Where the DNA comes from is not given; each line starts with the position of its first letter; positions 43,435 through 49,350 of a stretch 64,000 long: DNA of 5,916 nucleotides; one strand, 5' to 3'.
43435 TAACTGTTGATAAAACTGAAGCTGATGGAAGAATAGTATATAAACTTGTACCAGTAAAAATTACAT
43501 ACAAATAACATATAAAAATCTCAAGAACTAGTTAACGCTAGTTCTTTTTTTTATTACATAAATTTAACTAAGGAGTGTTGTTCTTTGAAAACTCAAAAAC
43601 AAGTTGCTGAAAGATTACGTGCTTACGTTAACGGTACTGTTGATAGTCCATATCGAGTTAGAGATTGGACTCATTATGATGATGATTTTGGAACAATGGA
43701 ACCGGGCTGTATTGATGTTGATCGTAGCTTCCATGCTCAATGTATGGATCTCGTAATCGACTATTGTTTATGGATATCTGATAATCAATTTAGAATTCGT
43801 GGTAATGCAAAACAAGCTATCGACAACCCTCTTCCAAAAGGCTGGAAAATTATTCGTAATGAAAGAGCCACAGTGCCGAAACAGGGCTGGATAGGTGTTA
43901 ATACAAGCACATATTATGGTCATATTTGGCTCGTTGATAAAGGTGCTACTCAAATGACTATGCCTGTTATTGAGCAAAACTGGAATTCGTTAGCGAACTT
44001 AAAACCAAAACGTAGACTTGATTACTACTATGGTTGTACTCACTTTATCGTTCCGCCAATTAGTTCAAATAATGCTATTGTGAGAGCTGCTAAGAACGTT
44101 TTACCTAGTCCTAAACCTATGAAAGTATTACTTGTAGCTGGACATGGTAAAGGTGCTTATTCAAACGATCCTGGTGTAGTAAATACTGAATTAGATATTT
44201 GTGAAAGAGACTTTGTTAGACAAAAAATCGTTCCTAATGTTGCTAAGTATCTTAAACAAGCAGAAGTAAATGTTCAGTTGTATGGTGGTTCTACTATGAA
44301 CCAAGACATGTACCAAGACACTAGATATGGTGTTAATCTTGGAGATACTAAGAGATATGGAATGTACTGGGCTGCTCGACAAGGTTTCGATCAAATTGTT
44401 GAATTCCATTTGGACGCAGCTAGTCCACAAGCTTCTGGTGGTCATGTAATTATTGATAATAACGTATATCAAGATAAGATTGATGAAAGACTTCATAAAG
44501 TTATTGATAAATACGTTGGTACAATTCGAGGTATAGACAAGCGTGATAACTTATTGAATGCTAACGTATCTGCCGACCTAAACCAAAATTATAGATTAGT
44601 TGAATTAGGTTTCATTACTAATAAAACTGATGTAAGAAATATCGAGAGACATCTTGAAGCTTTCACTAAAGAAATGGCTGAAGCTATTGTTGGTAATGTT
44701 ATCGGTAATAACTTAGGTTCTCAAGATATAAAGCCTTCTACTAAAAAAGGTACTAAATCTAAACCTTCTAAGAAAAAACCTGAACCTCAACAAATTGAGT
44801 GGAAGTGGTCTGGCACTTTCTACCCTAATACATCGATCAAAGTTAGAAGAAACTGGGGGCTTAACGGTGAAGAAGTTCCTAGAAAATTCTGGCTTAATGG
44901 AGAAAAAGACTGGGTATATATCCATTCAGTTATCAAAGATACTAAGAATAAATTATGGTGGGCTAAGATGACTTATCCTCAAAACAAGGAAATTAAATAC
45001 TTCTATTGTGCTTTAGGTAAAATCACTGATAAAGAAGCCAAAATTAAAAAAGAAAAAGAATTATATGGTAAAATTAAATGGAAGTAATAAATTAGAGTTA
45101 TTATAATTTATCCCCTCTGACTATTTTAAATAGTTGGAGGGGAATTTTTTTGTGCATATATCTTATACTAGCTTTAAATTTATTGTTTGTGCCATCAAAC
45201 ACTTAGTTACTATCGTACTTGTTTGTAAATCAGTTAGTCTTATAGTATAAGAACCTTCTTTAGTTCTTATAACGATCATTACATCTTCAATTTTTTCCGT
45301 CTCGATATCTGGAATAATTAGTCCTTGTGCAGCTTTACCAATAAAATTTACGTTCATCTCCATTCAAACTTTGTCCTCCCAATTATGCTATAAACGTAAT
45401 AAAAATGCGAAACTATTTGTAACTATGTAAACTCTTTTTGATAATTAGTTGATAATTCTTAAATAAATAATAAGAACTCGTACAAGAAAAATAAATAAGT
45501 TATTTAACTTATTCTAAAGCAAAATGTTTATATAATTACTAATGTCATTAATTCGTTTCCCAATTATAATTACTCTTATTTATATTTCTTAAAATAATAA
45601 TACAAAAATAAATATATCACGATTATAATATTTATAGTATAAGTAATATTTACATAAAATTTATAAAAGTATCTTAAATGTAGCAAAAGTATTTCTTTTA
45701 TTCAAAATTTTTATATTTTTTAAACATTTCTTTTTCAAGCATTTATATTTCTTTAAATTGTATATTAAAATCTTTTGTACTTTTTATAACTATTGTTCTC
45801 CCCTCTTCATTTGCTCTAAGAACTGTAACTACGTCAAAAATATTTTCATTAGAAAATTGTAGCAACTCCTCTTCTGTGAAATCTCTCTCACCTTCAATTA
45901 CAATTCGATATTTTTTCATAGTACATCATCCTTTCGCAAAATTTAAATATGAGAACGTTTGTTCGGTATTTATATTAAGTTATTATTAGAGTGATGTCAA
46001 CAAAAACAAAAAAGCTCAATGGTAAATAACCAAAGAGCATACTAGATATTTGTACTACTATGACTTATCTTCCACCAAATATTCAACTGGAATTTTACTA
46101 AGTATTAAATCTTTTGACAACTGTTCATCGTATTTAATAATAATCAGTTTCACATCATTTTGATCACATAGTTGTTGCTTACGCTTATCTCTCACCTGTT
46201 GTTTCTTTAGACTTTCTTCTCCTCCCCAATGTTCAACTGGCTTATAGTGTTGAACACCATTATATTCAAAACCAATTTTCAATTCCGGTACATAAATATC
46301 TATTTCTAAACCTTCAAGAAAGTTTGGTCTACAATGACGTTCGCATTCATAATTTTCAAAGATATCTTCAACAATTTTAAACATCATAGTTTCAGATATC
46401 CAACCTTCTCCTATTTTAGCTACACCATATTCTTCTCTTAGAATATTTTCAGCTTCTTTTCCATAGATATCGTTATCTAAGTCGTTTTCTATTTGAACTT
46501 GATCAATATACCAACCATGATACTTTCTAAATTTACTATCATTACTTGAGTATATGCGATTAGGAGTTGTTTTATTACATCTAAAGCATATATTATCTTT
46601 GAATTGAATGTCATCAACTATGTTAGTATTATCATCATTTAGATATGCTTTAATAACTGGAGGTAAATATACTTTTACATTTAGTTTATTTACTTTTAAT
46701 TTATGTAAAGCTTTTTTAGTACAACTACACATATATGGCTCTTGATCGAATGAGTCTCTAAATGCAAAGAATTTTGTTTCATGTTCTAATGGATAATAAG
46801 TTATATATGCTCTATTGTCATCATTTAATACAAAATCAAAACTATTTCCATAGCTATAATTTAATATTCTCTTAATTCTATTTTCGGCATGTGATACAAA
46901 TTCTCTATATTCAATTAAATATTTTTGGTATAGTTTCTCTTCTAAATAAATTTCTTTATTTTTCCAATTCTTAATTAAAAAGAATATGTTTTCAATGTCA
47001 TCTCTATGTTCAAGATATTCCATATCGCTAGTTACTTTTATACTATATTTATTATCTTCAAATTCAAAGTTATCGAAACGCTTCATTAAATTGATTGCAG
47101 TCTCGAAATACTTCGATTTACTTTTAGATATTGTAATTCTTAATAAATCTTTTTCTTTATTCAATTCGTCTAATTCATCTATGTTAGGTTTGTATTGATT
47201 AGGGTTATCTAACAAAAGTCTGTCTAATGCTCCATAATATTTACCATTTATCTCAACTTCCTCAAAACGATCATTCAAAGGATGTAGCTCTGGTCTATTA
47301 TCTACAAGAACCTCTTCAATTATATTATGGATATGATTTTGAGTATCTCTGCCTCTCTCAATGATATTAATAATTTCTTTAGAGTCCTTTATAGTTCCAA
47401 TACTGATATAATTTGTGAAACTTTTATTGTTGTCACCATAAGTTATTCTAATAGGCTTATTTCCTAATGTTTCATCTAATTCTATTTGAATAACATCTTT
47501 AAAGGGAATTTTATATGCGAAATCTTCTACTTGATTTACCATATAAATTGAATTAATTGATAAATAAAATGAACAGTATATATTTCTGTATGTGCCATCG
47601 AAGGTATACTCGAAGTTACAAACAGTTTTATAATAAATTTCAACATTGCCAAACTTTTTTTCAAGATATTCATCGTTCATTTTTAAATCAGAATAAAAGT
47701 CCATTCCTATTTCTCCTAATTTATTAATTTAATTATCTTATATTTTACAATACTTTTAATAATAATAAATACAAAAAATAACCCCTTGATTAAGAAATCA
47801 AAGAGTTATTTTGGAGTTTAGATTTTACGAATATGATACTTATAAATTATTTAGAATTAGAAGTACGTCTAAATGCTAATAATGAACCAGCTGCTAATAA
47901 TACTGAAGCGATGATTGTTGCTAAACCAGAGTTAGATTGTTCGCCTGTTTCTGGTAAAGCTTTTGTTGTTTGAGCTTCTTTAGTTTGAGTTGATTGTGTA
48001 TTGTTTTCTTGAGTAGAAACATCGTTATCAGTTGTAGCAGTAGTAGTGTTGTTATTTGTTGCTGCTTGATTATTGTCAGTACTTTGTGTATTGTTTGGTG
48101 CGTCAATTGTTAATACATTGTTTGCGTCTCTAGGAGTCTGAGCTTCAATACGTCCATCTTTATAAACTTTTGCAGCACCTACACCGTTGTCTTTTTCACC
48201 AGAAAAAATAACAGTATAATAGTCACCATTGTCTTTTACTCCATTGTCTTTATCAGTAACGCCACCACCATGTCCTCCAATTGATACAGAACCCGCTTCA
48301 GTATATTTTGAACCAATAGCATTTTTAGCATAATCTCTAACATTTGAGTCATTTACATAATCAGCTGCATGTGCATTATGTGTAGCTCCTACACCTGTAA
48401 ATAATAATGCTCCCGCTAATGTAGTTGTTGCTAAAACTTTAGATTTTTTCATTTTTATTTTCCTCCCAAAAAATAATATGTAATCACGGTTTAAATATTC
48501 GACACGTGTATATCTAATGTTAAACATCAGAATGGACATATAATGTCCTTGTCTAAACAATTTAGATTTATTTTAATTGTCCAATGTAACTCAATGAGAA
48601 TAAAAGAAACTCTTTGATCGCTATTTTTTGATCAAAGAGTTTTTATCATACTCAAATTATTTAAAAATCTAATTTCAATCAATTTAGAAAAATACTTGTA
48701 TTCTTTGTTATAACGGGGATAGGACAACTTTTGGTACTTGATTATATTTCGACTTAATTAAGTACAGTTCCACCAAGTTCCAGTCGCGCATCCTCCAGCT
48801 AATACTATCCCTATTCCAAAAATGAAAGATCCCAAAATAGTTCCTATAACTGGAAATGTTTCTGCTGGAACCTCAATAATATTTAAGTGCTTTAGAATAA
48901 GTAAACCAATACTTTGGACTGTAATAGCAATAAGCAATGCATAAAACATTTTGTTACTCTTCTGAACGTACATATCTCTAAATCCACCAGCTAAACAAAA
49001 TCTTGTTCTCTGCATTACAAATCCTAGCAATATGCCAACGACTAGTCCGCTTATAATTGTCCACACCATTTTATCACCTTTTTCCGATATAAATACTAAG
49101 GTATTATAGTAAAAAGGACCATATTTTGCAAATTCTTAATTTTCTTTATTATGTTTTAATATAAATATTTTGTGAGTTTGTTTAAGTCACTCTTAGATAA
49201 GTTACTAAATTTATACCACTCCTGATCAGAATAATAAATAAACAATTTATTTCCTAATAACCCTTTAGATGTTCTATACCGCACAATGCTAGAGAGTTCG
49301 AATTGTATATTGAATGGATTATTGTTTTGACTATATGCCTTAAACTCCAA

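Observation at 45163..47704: Cargo module on the opposite strand at the prophage terminus: a nuclease-domain protein of 548 aa plus two paralogous mini-proteins; candidate undescribed defence or exclusion system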

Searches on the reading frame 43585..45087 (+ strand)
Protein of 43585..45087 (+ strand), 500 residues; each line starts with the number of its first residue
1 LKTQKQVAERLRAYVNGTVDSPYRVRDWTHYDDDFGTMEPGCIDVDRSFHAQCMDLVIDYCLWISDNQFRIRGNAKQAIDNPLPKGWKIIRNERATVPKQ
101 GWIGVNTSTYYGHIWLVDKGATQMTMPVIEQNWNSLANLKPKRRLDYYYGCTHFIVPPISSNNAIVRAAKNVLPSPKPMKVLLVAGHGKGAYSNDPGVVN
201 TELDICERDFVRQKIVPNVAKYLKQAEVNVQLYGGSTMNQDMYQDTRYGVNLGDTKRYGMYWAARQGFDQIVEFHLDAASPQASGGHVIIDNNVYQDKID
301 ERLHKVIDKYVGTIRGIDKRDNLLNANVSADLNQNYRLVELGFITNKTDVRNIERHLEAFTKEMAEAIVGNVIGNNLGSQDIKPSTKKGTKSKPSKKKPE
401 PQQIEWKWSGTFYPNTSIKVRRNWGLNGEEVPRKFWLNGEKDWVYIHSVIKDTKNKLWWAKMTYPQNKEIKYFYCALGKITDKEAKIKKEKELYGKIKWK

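Call 3: search_protein_families(library=pfam, proteins=[window:43585-45087:+], max_evalue=1)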
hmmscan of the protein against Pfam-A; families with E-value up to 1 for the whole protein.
window:43585-45087:+ (500 aa): 4 families
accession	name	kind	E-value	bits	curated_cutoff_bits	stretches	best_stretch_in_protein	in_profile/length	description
PF25606.1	SH3b_P2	-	6.4e-37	126.3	27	1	403-500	1-95/95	SH3b_P2 domain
PF01520.23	Amidase_3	-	2.1e-17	64.2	27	1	181-369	1-169/174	N-acetylmuramoyl-L-alanine amidase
PF05257.22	CHAP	-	1e-06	29.6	26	1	50-132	9-81/81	CHAP domain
PF13566.11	DUF4130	-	0.14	12.6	27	1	400-437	106-142/146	Domain of unknown function (DUF4130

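Call 89: find_related_loci(query=window:43585-45084:+, collection=viral_contigs, flank=7000)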
Query window:43585-45084:+ (500 aa) in viral_contigs; peptide patterns used: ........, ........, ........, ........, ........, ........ (x = any residue, [..] = any of these).
11 stretches matched a pattern; 9 encode a relative of the query (tblastn E <= 1e-3); 9 distinct loci.
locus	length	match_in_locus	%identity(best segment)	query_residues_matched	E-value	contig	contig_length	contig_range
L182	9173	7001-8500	97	1-500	0e+0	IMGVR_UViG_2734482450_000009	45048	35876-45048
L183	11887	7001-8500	97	1-500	0e+0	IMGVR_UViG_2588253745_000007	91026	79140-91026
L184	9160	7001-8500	95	1-500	0e+0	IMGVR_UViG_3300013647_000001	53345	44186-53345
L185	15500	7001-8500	95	1-500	0e+0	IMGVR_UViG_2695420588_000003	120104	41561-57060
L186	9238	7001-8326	43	44-499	2e-96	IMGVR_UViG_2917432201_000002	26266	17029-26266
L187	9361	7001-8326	43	44-499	5e-96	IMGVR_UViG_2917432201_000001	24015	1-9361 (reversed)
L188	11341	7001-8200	40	43-429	6e-72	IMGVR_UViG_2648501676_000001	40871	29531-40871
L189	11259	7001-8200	39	43-429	5e-72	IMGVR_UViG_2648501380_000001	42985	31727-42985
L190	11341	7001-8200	39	43-429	2e-71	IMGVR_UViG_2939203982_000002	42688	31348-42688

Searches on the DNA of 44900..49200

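Call 50: search_rna_families(source=window, start=44900, end=49200, threshold=evalue, max_evalue=1)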
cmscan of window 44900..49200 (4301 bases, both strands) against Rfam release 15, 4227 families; matches with E-value up to 1: 0.
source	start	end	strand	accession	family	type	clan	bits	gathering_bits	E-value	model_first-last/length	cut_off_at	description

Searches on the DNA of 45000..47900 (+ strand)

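Call 7: search_dna_similar(query=window:45000-47900:+, collection=phages, mode=near, max_rows=30)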
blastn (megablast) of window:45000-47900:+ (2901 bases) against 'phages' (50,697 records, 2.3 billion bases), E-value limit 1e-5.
Records with a match: 3; places in all: 3; records where one place covers at least 80% of the query: 3.
Best place of each record, by identity: >=99% 3.
By first word of the organism name: Staphylococcus 3.
By host as written in the record: Staphylococcus epidermidis 36-1 2; Staphylococcus haemolyticus 1.
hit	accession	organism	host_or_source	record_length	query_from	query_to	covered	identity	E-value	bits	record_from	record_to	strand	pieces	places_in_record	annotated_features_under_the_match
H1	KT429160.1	Staphylococcus phage SPbeta-like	Staphylococcus epidermidis 36-1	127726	1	2901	100%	100.0%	0e+0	5358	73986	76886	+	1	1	hypothetical protein (x3) | N-acetylmuramoyl-L-alanine amidase | gram positive anchor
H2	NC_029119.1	Staphylococcus phage SPbeta-like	Staphylococcus epidermidis 36-1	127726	1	2901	100%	100.0%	0e+0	5358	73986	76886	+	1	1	hypothetical protein (x3) | endolysin | LPXTG cell wall anchor domain-containing protein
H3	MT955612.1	Staphylococcus phage SPbeta-like 2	Staphylococcus haemolyticus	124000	1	2901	100%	100.0%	0e+0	5358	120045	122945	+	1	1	hypothetical protein (x3) | N-acetylmuramoyl-L-alanine amidase | LPXTG cell wall anchor domain-containing protein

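Call 9: get_annotated_region(hit=H2, flank=20000)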
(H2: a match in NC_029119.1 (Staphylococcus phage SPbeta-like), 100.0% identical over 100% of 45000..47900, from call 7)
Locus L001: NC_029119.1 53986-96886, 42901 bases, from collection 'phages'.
description: Staphylococcus phage SPbeta-like, complete genome.
organism: Staphylococcus phage SPbeta-like (NCBI taxid 1732063)
taxonomy: Viruses; Duplodnaviria; Heunggongvirae; Uroviricota; Caudoviricetes
host: Staphylococcus epidermidis 36-1; source: -; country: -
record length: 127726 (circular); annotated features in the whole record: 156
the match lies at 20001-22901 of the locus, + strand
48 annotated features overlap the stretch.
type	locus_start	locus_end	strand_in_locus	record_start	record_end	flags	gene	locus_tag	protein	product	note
CDS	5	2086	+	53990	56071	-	-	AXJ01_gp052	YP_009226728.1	hypothetical protein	-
CDS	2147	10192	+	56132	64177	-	-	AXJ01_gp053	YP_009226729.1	hypothetical protein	-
CDS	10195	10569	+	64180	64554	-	-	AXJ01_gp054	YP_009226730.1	hypothetical protein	-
CDS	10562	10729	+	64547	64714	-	-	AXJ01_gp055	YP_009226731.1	hypothetical protein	-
CDS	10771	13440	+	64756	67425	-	-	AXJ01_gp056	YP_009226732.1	tail fiber domain-containing protein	-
CDS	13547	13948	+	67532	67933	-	-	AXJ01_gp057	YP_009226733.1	tail protein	-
CDS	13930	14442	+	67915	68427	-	-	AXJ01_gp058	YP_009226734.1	exonuclease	-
CDS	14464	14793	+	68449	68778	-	-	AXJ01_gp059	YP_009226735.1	holin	Phage lysis protein, holin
CDS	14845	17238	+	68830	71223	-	-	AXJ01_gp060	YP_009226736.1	virion structural protein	-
CDS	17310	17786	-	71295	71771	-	-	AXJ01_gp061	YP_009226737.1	integrase core domain protein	-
CDS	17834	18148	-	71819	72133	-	-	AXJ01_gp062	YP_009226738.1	IS3 family transposase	-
CDS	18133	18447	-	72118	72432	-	-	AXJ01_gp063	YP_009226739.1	IS3 family transposase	-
CDS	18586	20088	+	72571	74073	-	-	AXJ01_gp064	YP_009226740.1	endolysin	-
CDS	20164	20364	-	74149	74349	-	-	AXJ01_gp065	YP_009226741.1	hypothetical protein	-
CDS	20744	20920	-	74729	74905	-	-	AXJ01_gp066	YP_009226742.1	hypothetical protein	-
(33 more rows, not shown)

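Call 10: get_annotated_region(hit=H3, flank=8000)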
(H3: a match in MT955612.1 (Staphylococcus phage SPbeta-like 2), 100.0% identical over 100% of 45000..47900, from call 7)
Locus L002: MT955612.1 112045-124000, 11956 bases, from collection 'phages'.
description: Staphylococcus phage SPbeta-like 2, partial genome.
organism: Staphylococcus phage SPbeta-like 2 (NCBI taxid 2778435)
taxonomy: Viruses; Duplodnaviria; Heunggongvirae; Uroviricota; Caudoviricetes; Spbetavirus
host: Staphylococcus haemolyticus; source: -; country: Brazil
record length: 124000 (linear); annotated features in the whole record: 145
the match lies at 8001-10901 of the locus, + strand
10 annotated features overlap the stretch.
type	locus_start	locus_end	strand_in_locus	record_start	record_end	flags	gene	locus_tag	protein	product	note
CDS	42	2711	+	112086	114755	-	-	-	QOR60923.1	hypothetical protein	Hypothetical protein; Intramolecular chaperoneauto-processing domain IPR030392; similar to AA sequence:Intramolecular ...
CDS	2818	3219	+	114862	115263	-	-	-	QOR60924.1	hypothetical protein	hypothetical protein SERP1646 [Staphylococcus epidermidis RP62A phage SP-beta]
CDS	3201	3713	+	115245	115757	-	-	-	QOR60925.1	hypothetical protein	hypothetical protein, Smc domain; similar to AA sequence:Domain hits:COG1196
CDS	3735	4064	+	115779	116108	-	-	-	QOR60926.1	holin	Prophage, holin, SPP1 family; similar to AA sequence:Holin Family IPR006479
CDS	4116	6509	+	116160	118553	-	-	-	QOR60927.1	SGNH/GDSL hydrolase family protein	SGNH/GDSL hydrolase family protein [Staphylococcus]; similar to AA sequence:A0A3N0IM49 - SGNH hydrolase superfamily ...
CDS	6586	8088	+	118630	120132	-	-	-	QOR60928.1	N-acetylmuramoyl-L-alanine amidase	similar to AA sequence:N-acetylmuramoyl-L-alanine amidase, catalytic domain IPR002508 - pfam01520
CDS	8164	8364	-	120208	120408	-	-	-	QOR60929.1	hypothetical protein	-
CDS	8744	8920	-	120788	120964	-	-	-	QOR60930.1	hypothetical protein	hypothetical protein SPbetalike_00066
CDS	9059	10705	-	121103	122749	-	-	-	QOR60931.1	hypothetical protein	-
CDS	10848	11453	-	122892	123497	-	-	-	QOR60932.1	LPXTG cell wall anchor domain-containing protein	similar to AA sequence:Gram-positive LPXTG cell wall anchor IPR019948; IPR019931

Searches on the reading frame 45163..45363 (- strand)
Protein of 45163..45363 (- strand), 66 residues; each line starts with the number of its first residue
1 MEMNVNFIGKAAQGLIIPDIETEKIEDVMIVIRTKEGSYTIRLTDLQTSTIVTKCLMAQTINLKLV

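Call 3: search_protein_families(library=pfam, proteins=[window:45163-45363:-], max_evalue=1)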
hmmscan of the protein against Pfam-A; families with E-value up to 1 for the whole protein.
window:45163-45363:- (66 aa): 0 families

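Call 4: search_protein_families(library=padloc, proteins=[window:45163-45363:-], max_evalue=1)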
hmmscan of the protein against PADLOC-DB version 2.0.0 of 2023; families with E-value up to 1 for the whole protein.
window:45163-45363:- (66 aa): 0 families

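Call 5: search_protein_families(library=phrogs, proteins=[window:45163-45363:-], max_evalue=1)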
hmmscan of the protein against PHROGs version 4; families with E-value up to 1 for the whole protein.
window:45163-45363:- (66 aa): 0 families

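Call 6: search_protein_families(library=ncbifam, proteins=[window:45163-45363:-], max_evalue=1)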
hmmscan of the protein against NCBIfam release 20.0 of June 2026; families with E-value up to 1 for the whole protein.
window:45163-45363:- (66 aa): 0 families

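Call 58: find_homologous_proteins(query=window:45163-45363:-, max_evalue=0.01)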
Query window:45163-45363:- (66 aa): 21 proteins with E <= 0.01 among 21 candidates.
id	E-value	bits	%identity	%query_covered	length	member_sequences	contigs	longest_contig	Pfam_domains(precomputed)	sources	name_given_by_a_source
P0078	1.5e-33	130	100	100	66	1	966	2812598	-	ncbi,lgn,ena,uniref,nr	ncbi:hypothetical protein ACYJ80_10690 [Staphylococcus capitis]|uniref:Uncharacterized protein n=3 T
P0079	3.1e-33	129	98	100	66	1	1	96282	-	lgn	-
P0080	1.2e-32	127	98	100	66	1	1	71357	-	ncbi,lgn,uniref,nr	ncbi:hypothetical protein [Staphylococcus epidermidis]|uniref:hypothetical protein n=1 Tax=Staphyloc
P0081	1.9e-32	126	98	100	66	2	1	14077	-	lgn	-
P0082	2.6e-32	126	98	100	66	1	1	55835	-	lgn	-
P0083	3.2e-32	126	97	100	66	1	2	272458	-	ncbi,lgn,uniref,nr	ncbi:hypothetical protein [Staphylococcus haemolyticus]|uniref:hypothetical protein n=1 Tax=Staphylo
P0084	4.0e-32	125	97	100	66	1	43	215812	-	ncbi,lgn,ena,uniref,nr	ncbi:hypothetical protein INS19_02640 [Staphylococcus haemolyticus]|uniref:hypothetical protein n=1 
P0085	4.1e-32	125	97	100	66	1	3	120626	-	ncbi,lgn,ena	-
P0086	1.8e-31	123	98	97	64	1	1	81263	-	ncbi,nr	ncbi:hypothetical protein MRGR3_0274 [Staphylococcus aureus subsp. aureus MRGR3]|nr:hypothetical pro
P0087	9.0e-31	121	94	100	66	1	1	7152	-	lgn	-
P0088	1.0e-30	121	96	100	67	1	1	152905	-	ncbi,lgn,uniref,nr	ncbi:hypothetical protein INS20_02585 [Staphylococcus haemolyticus]|uniref:hypothetical protein n=1 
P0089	1.2e-29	118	89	100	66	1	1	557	-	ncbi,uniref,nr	ncbi:hypothetical protein F9B24_12010 [Staphylococcus epidermidis]|uniref:hypothetical protein n=1 T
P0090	1.3e-29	117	89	100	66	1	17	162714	-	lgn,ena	-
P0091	1.6e-29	117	93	100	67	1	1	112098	-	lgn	-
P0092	2.5e-28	113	90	100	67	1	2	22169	-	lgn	-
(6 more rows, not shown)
